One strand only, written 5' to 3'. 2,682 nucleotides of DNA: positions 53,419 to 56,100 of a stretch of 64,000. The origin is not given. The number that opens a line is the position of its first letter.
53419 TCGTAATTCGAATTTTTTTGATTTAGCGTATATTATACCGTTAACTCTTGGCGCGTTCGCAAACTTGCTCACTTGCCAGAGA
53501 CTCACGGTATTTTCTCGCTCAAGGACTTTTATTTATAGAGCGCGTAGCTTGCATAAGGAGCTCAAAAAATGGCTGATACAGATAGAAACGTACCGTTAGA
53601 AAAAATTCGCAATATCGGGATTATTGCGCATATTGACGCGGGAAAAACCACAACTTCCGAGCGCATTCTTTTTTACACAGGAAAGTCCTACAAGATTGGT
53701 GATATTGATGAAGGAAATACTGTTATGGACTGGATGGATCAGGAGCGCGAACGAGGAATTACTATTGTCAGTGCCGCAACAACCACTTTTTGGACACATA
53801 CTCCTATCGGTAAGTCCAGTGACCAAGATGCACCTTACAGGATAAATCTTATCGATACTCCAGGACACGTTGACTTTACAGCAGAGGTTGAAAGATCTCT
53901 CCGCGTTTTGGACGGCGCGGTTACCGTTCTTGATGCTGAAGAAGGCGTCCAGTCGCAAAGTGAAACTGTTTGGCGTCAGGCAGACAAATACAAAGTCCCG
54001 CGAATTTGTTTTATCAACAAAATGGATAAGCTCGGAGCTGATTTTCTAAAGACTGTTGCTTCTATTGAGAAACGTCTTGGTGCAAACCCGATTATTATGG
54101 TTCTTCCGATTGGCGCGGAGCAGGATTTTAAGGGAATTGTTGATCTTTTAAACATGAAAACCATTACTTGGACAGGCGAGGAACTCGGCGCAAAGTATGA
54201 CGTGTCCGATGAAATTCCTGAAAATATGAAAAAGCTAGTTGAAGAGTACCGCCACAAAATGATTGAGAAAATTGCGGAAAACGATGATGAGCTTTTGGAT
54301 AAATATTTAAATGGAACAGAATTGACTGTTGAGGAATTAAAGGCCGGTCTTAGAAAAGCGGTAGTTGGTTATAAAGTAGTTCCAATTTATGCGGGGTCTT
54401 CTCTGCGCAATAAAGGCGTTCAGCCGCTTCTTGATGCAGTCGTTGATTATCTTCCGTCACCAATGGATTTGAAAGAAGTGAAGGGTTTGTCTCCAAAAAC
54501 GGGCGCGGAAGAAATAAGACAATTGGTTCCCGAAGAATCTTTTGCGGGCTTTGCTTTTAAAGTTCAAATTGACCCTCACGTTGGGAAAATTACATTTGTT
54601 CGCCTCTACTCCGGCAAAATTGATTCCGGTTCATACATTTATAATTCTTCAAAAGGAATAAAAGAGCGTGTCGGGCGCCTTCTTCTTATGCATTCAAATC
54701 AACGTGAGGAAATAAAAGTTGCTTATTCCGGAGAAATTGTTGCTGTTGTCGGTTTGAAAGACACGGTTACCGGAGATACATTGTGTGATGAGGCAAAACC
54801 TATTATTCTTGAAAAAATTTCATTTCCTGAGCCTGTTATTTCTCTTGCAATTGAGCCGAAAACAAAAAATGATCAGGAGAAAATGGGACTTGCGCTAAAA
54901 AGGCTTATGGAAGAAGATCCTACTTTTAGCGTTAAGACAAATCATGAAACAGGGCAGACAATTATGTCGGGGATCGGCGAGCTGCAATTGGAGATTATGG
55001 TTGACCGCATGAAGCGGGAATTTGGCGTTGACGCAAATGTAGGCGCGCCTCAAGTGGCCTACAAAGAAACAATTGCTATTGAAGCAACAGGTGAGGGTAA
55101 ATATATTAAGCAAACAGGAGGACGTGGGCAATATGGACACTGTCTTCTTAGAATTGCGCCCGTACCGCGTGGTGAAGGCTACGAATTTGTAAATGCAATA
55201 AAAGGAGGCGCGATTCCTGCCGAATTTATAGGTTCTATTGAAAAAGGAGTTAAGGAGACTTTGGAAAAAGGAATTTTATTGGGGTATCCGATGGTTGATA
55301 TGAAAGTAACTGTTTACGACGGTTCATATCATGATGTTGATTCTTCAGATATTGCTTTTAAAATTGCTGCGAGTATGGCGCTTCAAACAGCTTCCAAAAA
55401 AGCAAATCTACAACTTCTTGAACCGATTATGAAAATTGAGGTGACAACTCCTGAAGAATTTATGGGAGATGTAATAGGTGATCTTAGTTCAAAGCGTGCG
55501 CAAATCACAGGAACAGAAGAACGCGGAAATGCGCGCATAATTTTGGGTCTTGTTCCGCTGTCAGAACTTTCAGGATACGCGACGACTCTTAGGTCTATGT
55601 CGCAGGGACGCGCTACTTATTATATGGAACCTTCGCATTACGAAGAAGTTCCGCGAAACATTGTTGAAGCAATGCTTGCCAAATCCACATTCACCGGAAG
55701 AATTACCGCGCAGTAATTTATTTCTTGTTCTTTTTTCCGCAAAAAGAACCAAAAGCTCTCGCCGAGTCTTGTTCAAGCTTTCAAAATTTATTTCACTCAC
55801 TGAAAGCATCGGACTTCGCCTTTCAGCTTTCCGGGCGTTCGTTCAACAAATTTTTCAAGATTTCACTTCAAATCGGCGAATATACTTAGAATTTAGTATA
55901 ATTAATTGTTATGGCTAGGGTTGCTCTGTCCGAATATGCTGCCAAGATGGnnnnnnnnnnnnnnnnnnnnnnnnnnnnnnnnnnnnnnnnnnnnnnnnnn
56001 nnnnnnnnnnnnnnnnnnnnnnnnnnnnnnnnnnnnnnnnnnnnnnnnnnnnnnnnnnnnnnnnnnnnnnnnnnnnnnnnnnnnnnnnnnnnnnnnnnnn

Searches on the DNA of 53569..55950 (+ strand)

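Call 52: search_rna_families(source=window, start=55600, end=55950, threshold=evalue, max_evalue=5)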
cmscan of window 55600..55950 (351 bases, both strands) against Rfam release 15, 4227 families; matches with E-value up to 5: 1.
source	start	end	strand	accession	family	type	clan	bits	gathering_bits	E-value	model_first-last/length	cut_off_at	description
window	55726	55800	-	RF01844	SmY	Gene; snRNA; splicing;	-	17.1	39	0.18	1-80/80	no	SmY spliceosomal RNA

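Call 91: search_rna_families(sources=[L014, L015], threshold=evalue, max_evalue=0.01)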
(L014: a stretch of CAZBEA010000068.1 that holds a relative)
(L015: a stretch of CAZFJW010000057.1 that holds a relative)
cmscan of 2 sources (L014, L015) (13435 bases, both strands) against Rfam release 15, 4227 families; matches with E-value up to 0.01: 0.
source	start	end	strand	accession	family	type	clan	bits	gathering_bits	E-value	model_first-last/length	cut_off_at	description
